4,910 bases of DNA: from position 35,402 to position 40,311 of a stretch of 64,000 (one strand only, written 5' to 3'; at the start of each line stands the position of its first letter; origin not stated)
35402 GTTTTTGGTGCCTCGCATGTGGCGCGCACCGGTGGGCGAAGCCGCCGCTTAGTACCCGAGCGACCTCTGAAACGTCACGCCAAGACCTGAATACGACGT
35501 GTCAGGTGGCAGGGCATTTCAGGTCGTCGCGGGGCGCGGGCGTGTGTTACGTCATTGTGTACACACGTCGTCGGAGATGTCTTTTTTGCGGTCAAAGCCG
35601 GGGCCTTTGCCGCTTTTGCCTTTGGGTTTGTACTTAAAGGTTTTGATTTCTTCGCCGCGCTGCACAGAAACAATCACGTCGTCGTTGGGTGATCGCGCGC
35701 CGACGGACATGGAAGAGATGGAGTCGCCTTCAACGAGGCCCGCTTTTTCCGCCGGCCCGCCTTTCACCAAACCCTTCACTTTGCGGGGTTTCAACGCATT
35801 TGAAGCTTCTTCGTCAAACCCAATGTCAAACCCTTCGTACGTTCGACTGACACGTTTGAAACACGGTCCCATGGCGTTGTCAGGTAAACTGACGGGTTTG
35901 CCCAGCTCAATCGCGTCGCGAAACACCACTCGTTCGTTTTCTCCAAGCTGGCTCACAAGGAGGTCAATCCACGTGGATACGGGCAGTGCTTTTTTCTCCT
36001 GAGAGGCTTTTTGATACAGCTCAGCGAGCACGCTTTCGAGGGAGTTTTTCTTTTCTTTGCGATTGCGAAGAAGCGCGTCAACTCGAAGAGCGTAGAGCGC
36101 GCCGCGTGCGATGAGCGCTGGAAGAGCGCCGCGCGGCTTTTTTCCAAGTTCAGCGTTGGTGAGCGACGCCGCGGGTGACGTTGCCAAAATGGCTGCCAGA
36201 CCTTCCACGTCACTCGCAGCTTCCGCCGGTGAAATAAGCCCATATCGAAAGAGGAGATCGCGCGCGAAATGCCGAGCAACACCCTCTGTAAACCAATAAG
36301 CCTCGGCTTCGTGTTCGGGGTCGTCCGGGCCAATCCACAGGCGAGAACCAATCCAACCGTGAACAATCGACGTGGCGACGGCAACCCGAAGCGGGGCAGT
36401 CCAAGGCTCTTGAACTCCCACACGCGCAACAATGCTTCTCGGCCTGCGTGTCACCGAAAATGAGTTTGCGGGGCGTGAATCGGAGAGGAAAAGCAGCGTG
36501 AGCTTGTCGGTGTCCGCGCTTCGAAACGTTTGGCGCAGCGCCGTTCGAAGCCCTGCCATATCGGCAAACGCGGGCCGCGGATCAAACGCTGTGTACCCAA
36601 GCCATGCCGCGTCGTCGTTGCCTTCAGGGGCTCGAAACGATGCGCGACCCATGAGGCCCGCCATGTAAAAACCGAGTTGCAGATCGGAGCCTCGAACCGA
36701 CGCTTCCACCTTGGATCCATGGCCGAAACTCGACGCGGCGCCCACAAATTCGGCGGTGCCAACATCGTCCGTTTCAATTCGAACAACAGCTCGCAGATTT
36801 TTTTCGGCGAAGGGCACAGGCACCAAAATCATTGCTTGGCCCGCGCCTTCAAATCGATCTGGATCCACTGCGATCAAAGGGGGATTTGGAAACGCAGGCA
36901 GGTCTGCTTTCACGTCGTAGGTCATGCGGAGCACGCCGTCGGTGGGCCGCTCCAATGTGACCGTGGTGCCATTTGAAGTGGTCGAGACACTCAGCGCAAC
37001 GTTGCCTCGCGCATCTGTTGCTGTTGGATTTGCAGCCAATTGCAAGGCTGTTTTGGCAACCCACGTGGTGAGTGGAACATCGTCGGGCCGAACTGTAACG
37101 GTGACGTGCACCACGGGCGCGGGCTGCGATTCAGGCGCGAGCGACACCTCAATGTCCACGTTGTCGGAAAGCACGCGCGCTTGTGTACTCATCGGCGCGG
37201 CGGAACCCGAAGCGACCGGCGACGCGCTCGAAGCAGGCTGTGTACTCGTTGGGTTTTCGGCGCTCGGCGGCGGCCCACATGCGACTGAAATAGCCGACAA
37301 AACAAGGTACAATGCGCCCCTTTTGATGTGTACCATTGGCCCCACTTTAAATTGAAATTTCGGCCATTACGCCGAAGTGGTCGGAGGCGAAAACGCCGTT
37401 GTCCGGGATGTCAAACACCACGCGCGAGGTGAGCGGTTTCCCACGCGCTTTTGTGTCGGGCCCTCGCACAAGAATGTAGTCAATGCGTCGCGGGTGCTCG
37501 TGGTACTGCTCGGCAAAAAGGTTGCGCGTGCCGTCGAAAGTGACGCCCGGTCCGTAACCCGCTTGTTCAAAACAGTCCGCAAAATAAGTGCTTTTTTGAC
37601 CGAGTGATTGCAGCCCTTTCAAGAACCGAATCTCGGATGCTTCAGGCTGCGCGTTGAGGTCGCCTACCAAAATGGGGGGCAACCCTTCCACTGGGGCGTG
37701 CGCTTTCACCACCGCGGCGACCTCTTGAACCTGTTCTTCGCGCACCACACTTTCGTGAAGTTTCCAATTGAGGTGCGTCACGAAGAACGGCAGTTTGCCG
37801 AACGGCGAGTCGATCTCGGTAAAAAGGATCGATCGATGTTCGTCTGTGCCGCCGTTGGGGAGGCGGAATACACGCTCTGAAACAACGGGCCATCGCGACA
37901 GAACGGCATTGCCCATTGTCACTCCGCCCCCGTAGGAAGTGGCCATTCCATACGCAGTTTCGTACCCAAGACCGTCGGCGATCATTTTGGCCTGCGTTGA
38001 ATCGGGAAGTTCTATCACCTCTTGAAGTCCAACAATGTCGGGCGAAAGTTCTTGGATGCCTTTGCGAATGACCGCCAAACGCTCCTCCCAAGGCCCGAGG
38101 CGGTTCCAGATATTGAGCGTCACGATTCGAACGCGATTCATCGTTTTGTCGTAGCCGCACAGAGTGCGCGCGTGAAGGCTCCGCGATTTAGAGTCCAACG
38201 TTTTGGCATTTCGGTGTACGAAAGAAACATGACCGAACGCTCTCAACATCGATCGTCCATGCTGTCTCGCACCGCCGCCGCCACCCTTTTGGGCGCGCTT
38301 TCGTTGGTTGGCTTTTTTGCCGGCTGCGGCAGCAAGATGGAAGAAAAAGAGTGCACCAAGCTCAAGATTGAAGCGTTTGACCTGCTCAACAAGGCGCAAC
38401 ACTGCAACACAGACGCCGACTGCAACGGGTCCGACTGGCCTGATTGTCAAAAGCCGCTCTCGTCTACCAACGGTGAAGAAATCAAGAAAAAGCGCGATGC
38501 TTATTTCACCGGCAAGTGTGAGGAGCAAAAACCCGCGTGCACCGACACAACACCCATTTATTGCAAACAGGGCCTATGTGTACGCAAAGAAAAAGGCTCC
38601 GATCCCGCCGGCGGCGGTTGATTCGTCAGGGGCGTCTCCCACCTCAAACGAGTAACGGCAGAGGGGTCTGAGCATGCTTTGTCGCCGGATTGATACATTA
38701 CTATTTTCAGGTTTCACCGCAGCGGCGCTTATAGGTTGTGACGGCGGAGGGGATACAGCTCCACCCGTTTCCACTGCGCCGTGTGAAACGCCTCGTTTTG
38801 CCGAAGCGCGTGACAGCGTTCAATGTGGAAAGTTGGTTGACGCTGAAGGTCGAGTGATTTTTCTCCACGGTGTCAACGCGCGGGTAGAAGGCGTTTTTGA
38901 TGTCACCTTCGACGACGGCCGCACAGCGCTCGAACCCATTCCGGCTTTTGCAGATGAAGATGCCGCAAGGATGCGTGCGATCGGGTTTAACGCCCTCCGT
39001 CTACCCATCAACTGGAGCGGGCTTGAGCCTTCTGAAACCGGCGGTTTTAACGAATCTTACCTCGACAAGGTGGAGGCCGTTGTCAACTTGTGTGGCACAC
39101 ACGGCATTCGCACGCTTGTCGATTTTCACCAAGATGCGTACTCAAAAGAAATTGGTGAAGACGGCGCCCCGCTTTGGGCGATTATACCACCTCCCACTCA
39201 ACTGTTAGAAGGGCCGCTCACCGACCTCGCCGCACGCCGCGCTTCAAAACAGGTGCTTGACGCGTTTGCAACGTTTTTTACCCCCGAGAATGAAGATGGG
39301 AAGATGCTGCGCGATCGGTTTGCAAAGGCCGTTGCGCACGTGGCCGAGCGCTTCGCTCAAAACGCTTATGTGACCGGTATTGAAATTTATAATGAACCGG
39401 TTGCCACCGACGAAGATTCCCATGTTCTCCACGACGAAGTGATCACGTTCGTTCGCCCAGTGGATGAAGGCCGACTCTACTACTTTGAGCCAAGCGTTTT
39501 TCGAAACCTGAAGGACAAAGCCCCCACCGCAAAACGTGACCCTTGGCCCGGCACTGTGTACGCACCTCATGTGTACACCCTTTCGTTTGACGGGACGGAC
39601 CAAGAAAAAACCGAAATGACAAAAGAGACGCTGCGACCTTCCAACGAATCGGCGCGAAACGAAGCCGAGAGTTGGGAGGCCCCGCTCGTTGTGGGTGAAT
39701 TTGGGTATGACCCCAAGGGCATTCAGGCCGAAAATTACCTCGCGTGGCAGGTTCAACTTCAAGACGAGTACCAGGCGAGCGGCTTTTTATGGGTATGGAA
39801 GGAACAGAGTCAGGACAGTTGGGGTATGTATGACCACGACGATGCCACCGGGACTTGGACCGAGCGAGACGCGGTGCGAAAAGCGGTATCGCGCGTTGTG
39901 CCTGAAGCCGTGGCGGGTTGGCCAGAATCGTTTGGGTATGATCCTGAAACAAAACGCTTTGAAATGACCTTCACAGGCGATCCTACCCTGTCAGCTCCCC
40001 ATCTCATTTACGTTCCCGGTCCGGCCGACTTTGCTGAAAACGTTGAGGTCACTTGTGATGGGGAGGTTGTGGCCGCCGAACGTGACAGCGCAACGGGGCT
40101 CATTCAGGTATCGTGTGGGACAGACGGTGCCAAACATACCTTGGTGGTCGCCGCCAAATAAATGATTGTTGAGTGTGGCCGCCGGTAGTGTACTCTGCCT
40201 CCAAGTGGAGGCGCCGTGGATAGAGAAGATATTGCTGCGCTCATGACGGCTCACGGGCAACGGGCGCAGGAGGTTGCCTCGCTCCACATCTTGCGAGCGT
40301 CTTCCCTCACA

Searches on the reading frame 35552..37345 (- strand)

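Call 9: search_protein_families(library=pfam, proteins=[window:35552-37345:-])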
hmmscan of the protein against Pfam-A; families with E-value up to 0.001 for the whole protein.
window:35552-37345:- (597 aa): 0 families

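Call 56: search_protein_families(library=pfam, proteins=[window:35552-37345:-], max_evalue=0.01)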
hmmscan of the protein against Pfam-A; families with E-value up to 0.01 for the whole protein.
window:35552-37345:- (597 aa): 1 family
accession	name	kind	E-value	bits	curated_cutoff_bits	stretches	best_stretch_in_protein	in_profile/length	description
PF17820.7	PDZ_6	-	0.0091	16.2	27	0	523-543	2-22/54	PDZ domain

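Call 57: search_protein_families(library=padloc, proteins=[window:35552-37345:-], max_evalue=0.001)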
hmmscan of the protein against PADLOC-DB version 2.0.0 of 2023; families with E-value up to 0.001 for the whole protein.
window:35552-37345:- (597 aa): 0 families

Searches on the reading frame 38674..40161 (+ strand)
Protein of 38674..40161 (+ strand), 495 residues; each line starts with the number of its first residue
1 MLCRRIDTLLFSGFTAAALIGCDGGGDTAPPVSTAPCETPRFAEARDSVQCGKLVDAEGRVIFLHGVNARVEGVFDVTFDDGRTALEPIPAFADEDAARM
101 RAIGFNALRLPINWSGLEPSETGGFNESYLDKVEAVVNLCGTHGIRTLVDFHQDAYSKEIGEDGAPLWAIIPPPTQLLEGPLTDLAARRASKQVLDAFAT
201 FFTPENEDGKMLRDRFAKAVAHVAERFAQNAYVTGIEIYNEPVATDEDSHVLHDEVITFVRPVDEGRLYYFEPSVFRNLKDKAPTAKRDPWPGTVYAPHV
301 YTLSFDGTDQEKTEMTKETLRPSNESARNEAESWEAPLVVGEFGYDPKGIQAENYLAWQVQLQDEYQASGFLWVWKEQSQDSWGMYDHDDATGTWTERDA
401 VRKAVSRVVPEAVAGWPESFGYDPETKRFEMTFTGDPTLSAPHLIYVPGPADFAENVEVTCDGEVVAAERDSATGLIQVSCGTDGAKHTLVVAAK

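Call 56: search_protein_families(library=pfam, proteins=[window:38674-40161:+], max_evalue=0.01)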
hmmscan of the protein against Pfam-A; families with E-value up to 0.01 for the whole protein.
window:38674-40161:+ (495 aa): 4 families
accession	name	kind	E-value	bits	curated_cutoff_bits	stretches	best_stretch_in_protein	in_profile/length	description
PF00150.24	Cellulase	-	3.4e-26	92.8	23.5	1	96-378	26-271/272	Cellulase (glycosyl hydrolase family 5)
PF18564.7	Glyco_hydro_5_C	-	9.8e-11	42.4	22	1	407-492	1-87/87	Glycoside hydrolase family 5 C-terminal domain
PF02449.21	Glyco_hydro_42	-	0.0005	20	21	0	93-134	12-53/376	Beta-galactosidase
PF00232.24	Glyco_hydro_1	-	0.0043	16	22.6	1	94-151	61-118/453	Glycosyl hydrolase family 1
